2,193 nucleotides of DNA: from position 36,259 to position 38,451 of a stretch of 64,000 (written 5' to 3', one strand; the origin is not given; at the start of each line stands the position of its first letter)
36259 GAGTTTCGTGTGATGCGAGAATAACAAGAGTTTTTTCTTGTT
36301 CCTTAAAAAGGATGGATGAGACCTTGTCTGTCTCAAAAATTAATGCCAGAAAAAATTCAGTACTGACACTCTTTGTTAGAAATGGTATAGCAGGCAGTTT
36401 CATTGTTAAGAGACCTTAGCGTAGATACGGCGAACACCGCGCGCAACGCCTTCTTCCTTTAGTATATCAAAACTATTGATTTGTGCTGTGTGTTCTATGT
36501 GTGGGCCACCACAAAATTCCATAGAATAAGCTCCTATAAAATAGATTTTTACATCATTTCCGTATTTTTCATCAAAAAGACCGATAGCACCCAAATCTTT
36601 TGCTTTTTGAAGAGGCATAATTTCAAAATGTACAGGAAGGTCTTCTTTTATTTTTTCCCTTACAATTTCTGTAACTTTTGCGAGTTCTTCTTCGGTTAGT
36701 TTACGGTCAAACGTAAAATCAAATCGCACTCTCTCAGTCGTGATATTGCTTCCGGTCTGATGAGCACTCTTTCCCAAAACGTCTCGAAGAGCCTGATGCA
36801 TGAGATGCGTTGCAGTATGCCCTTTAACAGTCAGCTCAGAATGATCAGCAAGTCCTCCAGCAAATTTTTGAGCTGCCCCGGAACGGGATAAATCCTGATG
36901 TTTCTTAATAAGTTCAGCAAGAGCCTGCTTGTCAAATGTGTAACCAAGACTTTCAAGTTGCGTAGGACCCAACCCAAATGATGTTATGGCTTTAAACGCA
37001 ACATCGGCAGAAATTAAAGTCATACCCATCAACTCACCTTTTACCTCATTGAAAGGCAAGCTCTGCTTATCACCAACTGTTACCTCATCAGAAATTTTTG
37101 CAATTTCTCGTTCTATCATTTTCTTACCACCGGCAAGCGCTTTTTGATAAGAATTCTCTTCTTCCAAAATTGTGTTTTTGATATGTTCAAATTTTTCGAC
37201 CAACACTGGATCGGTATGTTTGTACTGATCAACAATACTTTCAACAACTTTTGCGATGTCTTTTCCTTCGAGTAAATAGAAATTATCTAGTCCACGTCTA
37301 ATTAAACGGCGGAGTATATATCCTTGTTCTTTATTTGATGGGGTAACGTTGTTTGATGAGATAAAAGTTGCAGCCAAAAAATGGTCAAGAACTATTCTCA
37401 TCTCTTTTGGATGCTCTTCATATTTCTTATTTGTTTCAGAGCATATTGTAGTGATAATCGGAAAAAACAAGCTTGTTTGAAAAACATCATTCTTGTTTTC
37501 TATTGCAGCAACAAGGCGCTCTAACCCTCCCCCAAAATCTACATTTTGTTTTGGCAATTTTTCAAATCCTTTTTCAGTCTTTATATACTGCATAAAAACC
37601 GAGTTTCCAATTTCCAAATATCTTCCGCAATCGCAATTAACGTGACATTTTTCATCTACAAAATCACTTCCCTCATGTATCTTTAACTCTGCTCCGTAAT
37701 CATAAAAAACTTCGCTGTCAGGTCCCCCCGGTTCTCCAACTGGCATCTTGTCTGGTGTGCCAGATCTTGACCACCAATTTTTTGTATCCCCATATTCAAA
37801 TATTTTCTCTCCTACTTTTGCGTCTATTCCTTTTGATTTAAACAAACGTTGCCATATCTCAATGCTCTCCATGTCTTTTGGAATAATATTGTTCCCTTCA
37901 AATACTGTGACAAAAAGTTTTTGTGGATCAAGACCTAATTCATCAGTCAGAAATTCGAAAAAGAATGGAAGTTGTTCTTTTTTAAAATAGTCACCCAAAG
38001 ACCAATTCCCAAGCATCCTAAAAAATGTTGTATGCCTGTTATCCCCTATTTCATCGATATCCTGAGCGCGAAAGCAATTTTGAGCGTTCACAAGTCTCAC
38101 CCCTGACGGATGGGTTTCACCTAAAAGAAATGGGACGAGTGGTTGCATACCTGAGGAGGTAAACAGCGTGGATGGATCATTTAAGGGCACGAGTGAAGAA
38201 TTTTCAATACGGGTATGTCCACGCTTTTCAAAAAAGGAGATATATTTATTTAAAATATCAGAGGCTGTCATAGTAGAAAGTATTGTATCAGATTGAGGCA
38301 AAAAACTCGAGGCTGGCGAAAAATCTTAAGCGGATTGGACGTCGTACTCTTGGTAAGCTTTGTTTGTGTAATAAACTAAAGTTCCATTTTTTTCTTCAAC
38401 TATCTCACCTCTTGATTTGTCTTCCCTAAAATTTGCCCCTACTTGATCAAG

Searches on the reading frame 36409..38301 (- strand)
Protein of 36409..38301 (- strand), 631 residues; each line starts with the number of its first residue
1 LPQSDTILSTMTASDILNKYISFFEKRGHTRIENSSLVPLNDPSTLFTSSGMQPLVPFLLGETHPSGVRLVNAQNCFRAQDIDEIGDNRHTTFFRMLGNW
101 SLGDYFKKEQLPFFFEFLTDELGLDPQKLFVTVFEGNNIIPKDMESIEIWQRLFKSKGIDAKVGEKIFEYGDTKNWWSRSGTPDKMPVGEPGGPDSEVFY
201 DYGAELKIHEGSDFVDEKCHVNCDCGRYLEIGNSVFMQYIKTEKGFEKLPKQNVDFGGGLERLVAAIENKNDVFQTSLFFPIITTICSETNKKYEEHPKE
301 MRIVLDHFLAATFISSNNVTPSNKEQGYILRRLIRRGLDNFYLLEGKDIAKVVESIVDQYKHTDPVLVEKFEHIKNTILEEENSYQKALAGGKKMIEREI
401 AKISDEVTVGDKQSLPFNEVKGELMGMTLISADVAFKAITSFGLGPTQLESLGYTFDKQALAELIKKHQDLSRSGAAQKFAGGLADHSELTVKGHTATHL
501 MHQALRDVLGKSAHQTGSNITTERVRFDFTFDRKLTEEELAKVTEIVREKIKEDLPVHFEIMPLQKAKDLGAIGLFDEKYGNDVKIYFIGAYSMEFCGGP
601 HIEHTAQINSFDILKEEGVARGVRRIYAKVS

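Call 72: search_protein_families(library=pfam, proteins=[window:36409-38301:-], max_evalue=0.001)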
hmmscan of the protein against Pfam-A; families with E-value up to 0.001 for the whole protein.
window:36409-38301:- (631 aa): 2 families
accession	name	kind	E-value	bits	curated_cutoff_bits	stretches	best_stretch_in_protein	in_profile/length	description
PF01411.24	tRNA-synt_2c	-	1.4e-93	314.7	30.3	1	16-409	2-382/552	tRNA synthetases class II (A)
PF07973.19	tRNA_SAD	-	4.7e-15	55.7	24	1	584-627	1-44/44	Threonyl and Alanyl tRNA synthetase second additional domain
